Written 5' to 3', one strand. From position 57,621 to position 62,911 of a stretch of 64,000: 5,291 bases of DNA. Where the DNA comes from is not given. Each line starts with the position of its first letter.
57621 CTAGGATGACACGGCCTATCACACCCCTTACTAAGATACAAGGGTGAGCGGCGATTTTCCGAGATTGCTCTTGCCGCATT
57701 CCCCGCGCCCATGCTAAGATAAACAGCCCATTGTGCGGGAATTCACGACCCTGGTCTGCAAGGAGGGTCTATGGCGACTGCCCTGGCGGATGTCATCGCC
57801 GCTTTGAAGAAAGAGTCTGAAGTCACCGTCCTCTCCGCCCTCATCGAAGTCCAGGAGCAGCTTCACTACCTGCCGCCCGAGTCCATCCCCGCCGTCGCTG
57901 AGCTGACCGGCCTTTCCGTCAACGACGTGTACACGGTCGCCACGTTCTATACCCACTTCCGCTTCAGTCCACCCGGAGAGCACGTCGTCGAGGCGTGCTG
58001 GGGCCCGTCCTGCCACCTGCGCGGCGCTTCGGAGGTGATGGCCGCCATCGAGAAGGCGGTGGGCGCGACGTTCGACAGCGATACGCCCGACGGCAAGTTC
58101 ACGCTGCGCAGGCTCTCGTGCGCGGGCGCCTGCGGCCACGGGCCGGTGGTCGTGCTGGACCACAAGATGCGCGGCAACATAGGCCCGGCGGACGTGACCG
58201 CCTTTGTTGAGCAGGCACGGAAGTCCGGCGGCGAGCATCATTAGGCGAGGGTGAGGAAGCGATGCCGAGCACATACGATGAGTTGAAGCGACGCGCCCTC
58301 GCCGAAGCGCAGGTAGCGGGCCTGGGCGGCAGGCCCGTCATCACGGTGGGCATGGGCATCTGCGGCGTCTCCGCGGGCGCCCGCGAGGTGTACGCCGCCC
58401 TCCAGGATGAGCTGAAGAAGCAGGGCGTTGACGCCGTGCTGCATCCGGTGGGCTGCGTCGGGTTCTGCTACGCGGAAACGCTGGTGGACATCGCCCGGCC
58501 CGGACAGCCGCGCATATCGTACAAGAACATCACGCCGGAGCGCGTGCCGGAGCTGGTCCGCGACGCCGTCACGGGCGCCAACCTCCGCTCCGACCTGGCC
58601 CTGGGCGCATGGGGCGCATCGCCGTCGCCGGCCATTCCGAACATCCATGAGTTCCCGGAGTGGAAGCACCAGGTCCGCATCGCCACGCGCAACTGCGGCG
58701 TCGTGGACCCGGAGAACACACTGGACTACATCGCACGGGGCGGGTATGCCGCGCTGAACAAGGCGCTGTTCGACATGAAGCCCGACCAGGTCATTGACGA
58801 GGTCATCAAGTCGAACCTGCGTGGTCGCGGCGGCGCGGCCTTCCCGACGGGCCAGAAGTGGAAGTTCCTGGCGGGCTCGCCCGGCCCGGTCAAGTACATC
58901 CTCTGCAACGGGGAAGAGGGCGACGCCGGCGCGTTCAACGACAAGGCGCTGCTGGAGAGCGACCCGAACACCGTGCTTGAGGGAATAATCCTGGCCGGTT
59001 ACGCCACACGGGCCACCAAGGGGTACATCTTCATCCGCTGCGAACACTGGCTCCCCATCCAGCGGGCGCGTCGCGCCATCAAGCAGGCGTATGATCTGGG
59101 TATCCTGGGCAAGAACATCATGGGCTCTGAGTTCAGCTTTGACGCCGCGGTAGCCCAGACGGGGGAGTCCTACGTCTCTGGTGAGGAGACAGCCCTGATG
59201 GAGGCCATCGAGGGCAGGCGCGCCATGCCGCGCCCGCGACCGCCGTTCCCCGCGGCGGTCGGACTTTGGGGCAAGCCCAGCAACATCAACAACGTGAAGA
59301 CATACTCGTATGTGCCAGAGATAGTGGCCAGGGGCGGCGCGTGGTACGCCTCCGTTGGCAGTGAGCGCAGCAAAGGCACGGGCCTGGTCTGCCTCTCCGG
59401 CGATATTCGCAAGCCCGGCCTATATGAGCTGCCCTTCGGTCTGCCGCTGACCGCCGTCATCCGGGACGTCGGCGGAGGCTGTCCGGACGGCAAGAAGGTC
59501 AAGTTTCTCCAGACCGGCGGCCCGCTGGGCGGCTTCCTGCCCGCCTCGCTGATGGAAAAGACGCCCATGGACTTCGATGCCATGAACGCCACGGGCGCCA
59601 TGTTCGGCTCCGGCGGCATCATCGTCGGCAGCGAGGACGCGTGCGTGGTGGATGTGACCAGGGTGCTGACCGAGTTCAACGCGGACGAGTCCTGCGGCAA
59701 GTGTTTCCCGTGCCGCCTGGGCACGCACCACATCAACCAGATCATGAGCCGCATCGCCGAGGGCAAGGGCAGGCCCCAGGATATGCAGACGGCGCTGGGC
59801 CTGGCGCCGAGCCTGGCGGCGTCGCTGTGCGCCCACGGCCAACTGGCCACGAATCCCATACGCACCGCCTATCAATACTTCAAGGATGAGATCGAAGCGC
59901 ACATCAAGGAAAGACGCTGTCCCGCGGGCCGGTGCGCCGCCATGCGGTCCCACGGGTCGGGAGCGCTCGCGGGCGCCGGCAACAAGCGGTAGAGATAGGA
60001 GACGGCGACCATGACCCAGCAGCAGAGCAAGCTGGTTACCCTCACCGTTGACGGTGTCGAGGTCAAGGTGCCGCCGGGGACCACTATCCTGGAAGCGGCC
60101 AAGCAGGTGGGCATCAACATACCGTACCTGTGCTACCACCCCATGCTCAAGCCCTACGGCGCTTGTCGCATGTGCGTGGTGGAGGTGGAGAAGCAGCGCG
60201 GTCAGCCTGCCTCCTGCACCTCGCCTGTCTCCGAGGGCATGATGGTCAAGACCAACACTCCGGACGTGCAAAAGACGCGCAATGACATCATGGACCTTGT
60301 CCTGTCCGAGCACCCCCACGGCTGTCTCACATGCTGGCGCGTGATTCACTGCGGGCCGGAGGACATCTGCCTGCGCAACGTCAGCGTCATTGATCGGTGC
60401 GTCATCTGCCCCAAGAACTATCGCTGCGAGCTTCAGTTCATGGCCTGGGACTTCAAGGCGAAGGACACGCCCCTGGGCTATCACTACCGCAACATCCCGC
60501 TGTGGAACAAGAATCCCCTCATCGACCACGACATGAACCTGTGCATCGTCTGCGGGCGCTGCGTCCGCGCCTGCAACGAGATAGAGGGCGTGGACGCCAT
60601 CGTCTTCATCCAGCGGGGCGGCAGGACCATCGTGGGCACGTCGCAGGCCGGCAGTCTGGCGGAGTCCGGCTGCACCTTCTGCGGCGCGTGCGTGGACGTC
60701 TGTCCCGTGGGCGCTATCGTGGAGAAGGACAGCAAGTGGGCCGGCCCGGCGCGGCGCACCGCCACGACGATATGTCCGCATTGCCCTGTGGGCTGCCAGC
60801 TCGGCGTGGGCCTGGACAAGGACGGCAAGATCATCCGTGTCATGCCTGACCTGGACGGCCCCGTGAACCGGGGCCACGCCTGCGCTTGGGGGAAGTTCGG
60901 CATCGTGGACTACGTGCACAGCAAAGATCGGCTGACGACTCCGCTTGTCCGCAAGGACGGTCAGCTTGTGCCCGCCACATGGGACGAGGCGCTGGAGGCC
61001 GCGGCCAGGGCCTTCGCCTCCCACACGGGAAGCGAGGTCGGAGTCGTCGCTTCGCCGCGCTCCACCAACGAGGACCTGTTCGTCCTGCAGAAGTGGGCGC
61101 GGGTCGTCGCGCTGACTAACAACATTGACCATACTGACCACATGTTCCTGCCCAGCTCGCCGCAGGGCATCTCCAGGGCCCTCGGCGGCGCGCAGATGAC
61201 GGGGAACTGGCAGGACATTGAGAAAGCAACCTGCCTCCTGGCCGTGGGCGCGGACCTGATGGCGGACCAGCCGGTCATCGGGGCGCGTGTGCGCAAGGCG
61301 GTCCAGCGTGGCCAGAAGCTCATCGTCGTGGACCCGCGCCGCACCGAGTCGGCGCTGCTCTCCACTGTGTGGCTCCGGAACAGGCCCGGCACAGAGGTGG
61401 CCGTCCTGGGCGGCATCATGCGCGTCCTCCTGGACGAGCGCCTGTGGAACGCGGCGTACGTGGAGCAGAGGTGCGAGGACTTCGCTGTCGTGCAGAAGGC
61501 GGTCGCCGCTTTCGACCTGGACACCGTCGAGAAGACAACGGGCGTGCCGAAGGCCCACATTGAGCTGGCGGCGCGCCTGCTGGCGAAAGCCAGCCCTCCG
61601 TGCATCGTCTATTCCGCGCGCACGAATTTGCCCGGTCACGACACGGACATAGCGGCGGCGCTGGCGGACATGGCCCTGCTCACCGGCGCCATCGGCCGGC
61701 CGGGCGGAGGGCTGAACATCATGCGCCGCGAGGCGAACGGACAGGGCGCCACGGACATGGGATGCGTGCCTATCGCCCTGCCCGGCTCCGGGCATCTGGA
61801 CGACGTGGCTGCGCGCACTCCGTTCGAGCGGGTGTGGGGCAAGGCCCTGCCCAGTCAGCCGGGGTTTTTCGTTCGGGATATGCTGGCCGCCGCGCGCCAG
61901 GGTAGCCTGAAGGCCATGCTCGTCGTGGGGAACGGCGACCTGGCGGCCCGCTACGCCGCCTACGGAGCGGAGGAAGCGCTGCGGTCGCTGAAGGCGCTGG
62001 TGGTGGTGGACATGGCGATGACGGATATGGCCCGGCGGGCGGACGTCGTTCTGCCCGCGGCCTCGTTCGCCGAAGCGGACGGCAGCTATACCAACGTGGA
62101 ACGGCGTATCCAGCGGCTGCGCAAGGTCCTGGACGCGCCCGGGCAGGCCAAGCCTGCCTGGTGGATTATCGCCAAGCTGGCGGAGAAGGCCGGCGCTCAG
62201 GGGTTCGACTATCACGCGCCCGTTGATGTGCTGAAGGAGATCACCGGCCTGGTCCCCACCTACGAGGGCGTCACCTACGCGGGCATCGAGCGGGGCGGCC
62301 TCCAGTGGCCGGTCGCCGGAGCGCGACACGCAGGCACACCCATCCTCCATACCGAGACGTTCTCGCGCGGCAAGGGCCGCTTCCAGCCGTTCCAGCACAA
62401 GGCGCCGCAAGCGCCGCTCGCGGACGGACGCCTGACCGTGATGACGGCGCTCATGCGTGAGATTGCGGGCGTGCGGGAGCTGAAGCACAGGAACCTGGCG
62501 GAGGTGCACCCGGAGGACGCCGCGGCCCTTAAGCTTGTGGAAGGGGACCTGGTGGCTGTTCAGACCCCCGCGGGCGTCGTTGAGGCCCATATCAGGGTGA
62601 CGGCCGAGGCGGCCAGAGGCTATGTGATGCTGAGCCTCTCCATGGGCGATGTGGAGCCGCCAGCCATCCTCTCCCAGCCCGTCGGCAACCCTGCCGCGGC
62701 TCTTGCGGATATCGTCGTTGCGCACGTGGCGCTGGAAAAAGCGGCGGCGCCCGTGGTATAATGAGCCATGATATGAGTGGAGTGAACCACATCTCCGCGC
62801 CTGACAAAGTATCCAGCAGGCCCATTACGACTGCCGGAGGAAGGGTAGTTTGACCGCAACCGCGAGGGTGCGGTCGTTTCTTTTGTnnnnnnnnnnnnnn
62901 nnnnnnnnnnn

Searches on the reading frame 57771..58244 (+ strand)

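Call 48: search_protein_families(library=ncbifam, proteins=[window:57771-58244:+], max_evalue=1e-15)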
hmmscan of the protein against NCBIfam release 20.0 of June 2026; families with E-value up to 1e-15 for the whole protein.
window:57771-58244:+ (157 aa): 8 families
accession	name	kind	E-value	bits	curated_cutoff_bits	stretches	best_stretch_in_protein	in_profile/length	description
NF005722.0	PRK07539.1-2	equivalog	1.1e-33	116.5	141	1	14-149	21-156/157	NADH-quinone oxidoreductase subunit NuoE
NF004638.0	PRK05988.1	equivalog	3.9e-32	111.2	198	1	6-150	15-158/159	formate dehydrogenase subunit gamma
TIGR01958.1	nuoE_fam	subfamily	9.9e-31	106.9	142.4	1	16-148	14-146/148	NADH-quinone oxidoreductase subunit NuoE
NF005747.0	PRK07571.1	equivalog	5.8e-28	97.7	224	1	20-150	39-169/173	bidirectional hydrogenase complex protein HoxE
NF005721.0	PRK07539.1-1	equivalog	9.1e-26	90.8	308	1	15-151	43-179/292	NADH-quinone oxidoreductase subunit NuoE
NF005725.0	PRK07539.1-5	equivalog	2.5e-25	89.2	220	1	16-148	37-170/174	NADH-quinone oxidoreductase subunit NuoE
NF005723.0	PRK07539.1-3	equivalog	2.7e-24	85.8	226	1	17-148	23-155/158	NADH-quinone oxidoreductase subunit NuoE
NF005724.0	PRK07539.1-4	equivalog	7.9e-19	68.4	280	1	18-144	40-167/240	NADH-quinone oxidoreductase subunit NuoE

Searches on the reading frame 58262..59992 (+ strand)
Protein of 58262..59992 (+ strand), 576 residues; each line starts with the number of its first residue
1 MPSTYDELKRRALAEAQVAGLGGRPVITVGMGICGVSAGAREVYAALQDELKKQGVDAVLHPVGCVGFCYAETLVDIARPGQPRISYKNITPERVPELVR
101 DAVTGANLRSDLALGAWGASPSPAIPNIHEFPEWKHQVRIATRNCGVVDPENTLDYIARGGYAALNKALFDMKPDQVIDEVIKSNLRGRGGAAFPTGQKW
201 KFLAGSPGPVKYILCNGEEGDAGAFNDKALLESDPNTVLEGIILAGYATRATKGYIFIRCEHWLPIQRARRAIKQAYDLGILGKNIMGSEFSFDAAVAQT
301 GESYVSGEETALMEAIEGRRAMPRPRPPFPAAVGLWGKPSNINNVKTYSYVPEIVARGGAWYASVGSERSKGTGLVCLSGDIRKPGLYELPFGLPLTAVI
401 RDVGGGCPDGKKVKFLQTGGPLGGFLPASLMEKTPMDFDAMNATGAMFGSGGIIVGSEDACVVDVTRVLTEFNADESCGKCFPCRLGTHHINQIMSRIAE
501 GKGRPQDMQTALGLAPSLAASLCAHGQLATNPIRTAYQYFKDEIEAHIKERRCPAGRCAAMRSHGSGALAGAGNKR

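Call 31: search_protein_families(library=ncbifam, proteins=[window:58262-59992:+], max_evalue=0.0001)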
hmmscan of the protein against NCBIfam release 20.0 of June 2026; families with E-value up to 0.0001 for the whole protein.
window:58262-59992:+ (576 aa): 6 families
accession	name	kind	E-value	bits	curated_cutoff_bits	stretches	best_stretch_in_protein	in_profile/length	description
TIGR01959.1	nuoF_fam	equivalog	4.6e-133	443.6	558.65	1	155-548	16-410/410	NADH-quinone oxidoreductase subunit NuoF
NF008436.0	PRK11278.1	equivalog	7.6e-105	351.4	749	1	155-552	29-430/448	NADH-quinone oxidoreductase subunit NuoF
NF010120.0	PRK13596.1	equivalog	1.7e-99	333.3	389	1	158-552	25-421/433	NADH-quinone oxidoreductase subunit NuoF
NF003454.1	PRK05035.1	equivalog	4.5e-08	32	345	1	170-426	119-337/556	electron transport complex subunit RsxC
TIGR04481.1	PR_assoc_PrdC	equivalog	7.6e-07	28.3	490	1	174-281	73-176/425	proline reductase-associated electron transfer protein PrdC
TIGR01945.1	rnfC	subfamily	1.6e-06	27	245.95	1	169-425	116-333/435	RnfABCDGE type electron transport complex subunit C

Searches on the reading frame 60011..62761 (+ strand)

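Call 48: search_protein_families(library=ncbifam, proteins=[window:60011-62761:+], max_evalue=1e-15)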
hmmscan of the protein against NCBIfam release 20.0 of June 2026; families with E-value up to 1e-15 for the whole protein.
window:60011-62761:+ (916 aa): 22 families
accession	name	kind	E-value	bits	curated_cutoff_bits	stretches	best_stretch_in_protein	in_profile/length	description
TIGR01591.1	Fdh-alpha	equivalog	2.4e-153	511.7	666.25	1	253-880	1-645/672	formate dehydrogenase subunit alpha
TIGR01973.1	NuoG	equivalog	4.5e-111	372.5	470.05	2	130-723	95-606/606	NADH-quinone oxidoreductase subunit NuoG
NF005895.0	PRK07860.1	equivalog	2.7e-102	343.2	802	2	130-748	116-678/811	NADH-quinone oxidoreductase subunit G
NF047855.1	AssmNtatRedNasC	equivalog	6.3e-92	309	1100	1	248-879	18-677/708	assimilatory nitrate reductase catalytic subunit NasC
NF040763.1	FeFe_hydrog_A6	exception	8.7e-65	219.2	765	2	9-120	1-112/571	NADH-dependent [FeFe] hydrogenase, group A6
NF041323.1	Nitr_red_NasA_Halo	equivalog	1.4e-57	195.7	1000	1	258-878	3-645/673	assimilatory nitrate reductase NasA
TIGR01701.1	Fdhalpha-like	subfamily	3.5e-49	167.6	582.15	1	304-797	96-618/744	FdhF/YdeP family oxidoreductase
NF005745.0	PRK07569.1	equivalog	1.1e-47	162.4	333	2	8-119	3-114/238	bidirectional hydrogenase complex protein HoxU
TIGR01553.1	formate-DH-alph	equivalog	6.3e-45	153.3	814.2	1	220-486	17-302/1009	formate dehydrogenase-N subunit alpha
NF010055.0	PRK13532.1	equivalog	3.6e-41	141.3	904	1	251-488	43-291/830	nitrate reductase catalytic subunit NapA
NF006305.0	PRK08493.1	equivalog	2.6e-39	135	591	1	9-114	2-105/819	NADH-quinone oxidoreductase subunit G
TIGR01706.1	NAPA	equivalog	6.6e-39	133.9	930.55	2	252-488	44-291/830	periplasmic nitrate reductase subunit alpha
NF012032.0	PRK15488.1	equivalog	4.6e-37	127.4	694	1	220-732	15-532/759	thiosulfate reductase PhsA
NF040762.1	Hydr_FeFe_Clost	exception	1.3e-35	123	900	2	10-115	2-107/572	ferredoxin hydrogenase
TIGR02693.1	arsenite_ox_L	equivalog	1.7e-32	112.3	359.05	1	436-726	268-572/806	arsenate reductase (azurin) large subunit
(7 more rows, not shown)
